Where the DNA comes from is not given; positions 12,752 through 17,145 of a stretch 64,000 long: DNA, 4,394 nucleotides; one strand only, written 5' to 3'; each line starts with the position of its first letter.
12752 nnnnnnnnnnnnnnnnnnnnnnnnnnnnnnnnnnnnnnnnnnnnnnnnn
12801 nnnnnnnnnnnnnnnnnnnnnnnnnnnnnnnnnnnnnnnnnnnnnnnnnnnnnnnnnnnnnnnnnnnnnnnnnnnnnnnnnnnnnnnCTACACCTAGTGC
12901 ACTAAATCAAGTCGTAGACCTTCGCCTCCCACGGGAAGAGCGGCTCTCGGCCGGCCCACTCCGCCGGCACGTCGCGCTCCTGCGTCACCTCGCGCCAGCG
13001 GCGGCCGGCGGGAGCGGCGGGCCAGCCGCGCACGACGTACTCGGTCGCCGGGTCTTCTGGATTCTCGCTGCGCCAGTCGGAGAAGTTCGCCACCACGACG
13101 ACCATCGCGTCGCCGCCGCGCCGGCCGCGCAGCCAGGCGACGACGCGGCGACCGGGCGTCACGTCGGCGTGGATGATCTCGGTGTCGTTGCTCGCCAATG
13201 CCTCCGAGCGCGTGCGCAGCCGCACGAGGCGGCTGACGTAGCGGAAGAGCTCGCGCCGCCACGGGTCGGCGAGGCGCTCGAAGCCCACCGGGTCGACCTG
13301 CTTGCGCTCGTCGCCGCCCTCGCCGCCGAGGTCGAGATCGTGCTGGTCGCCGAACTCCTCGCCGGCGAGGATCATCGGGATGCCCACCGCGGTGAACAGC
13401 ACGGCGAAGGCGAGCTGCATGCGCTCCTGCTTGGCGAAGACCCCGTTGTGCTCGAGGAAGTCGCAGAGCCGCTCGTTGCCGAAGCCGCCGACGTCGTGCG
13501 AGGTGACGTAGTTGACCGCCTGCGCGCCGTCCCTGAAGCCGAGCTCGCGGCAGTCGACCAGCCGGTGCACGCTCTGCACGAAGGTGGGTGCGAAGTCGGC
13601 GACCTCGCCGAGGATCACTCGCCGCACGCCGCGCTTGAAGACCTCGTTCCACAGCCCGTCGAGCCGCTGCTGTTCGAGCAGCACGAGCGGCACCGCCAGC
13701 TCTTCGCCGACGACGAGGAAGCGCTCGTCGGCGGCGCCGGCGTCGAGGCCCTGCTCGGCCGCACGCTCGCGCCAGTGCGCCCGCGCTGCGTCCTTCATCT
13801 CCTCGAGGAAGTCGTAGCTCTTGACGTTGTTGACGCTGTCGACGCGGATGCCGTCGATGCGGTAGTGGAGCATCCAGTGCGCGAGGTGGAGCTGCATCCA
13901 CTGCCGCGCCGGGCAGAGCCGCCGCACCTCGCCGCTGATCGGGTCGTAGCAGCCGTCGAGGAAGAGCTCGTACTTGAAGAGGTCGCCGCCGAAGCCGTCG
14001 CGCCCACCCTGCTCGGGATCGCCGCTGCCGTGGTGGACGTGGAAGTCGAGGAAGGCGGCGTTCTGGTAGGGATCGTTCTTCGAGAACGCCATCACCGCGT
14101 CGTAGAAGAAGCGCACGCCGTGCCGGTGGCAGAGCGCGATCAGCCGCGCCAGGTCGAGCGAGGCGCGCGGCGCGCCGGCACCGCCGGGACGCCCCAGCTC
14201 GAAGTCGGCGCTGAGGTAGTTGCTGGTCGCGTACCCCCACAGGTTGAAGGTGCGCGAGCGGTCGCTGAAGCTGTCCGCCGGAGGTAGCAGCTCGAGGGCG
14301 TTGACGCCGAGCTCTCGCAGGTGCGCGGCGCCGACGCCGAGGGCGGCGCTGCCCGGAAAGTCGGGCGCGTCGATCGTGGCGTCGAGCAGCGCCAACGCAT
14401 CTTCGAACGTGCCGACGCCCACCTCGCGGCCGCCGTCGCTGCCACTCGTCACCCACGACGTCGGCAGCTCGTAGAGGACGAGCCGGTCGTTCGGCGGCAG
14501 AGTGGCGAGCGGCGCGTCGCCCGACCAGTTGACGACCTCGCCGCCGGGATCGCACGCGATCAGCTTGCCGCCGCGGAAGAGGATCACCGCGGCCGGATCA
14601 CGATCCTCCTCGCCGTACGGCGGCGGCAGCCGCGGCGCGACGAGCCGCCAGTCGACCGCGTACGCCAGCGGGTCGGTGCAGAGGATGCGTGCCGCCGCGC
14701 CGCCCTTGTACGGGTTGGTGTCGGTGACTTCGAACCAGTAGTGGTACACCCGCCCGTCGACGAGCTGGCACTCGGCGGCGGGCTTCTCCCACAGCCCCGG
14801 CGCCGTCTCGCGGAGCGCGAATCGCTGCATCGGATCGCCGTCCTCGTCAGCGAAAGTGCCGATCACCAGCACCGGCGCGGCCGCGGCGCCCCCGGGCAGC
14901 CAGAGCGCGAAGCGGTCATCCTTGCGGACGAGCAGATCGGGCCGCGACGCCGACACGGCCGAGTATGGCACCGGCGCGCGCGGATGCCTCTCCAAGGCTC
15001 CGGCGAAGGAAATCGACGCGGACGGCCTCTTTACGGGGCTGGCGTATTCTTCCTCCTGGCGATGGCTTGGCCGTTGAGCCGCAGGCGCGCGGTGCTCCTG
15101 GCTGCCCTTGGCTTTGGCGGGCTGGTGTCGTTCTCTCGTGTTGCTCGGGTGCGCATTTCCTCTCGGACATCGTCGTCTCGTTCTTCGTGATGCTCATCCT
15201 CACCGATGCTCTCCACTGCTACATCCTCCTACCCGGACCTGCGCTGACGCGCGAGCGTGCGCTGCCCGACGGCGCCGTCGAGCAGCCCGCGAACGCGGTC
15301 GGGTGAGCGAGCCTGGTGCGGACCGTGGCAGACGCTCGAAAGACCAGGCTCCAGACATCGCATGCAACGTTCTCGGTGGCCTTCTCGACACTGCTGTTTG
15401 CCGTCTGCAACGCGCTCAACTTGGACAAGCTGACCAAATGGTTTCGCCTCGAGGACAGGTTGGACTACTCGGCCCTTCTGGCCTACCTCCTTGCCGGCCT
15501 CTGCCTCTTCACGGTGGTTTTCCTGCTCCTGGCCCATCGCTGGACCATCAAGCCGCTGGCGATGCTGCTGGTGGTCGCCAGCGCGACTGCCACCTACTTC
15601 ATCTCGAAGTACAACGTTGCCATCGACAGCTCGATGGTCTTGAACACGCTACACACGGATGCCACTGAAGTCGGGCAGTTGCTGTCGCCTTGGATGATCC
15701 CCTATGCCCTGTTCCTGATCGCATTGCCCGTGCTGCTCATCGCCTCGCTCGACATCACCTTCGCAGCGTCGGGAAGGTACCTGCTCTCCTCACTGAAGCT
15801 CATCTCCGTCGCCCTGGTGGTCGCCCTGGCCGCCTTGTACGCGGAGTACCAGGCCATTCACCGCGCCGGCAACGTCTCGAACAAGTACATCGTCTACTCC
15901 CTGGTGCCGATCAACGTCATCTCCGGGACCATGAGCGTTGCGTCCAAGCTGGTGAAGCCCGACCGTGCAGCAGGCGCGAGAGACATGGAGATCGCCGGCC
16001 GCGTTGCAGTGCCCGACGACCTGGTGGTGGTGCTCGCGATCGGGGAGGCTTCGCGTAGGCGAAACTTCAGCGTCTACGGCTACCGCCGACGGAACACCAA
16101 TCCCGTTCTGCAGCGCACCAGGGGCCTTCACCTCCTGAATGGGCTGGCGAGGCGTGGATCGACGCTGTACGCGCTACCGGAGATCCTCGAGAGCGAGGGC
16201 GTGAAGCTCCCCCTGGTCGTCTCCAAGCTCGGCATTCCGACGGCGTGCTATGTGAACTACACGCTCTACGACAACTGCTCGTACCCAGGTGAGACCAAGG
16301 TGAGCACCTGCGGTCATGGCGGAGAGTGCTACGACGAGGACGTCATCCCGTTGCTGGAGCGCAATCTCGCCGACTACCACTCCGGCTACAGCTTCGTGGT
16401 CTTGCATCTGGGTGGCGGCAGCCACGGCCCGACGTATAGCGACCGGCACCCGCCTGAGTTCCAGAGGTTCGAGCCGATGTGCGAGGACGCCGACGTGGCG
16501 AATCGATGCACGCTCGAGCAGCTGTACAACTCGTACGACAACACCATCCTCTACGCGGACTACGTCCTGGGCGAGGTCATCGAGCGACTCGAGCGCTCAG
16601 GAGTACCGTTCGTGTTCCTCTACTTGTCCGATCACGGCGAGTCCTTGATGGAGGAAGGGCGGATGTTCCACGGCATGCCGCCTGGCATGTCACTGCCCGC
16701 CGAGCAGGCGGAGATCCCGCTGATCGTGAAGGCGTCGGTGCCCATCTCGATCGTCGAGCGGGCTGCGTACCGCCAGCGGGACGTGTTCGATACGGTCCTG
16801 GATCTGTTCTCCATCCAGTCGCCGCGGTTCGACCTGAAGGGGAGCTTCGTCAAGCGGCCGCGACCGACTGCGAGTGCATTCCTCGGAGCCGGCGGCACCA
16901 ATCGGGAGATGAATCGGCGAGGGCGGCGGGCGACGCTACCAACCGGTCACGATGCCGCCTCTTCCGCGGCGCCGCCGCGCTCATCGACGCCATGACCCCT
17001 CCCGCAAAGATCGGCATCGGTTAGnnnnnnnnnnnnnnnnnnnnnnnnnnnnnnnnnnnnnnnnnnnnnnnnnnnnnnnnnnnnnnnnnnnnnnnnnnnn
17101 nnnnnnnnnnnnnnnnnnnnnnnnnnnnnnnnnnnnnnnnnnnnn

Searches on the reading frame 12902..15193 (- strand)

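Call 111: search_protein_families(library=pfam, proteins=[window:12902-15193:-], max_evalue=0.00001)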
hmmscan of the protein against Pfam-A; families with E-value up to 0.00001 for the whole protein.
window:12902-15193:- (763 aa): 1 family
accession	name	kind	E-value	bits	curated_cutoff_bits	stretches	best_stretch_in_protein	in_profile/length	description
PF00128.31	Alpha-amylase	-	3.4e-08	33.6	22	0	433-617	170-357/446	Alpha amylase, catalytic domain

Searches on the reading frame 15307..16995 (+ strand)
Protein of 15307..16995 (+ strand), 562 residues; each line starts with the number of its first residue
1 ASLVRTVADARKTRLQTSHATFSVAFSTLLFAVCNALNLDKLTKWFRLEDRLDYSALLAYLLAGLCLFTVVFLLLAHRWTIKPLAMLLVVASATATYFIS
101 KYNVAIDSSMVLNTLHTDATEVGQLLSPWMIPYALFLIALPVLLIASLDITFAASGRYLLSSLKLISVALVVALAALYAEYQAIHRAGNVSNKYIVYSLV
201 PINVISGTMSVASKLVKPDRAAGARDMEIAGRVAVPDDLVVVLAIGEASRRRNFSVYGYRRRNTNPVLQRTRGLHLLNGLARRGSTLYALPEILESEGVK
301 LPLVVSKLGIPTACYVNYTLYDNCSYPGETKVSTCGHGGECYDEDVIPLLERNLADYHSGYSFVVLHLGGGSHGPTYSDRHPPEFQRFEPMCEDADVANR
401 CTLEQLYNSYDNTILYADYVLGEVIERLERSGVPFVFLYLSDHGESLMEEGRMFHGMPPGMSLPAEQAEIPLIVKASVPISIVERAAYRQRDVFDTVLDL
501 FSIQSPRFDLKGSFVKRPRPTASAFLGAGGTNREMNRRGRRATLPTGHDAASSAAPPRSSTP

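Call 111: search_protein_families(library=pfam, proteins=[window:15307-16995:+], max_evalue=0.00001)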
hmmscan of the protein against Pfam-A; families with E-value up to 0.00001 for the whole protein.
window:15307-16995:+ (562 aa): 2 families
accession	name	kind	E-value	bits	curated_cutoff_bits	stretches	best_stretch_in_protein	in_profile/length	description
PF00884.28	Sulfatase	-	9.1e-31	107.7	25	1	307-502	113-300/301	Sulfatase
PF08019.17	EptA_B_N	-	2.1e-30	106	22.3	1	66-213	3-149/152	Phosphoethanolamine transferase EptA/EptB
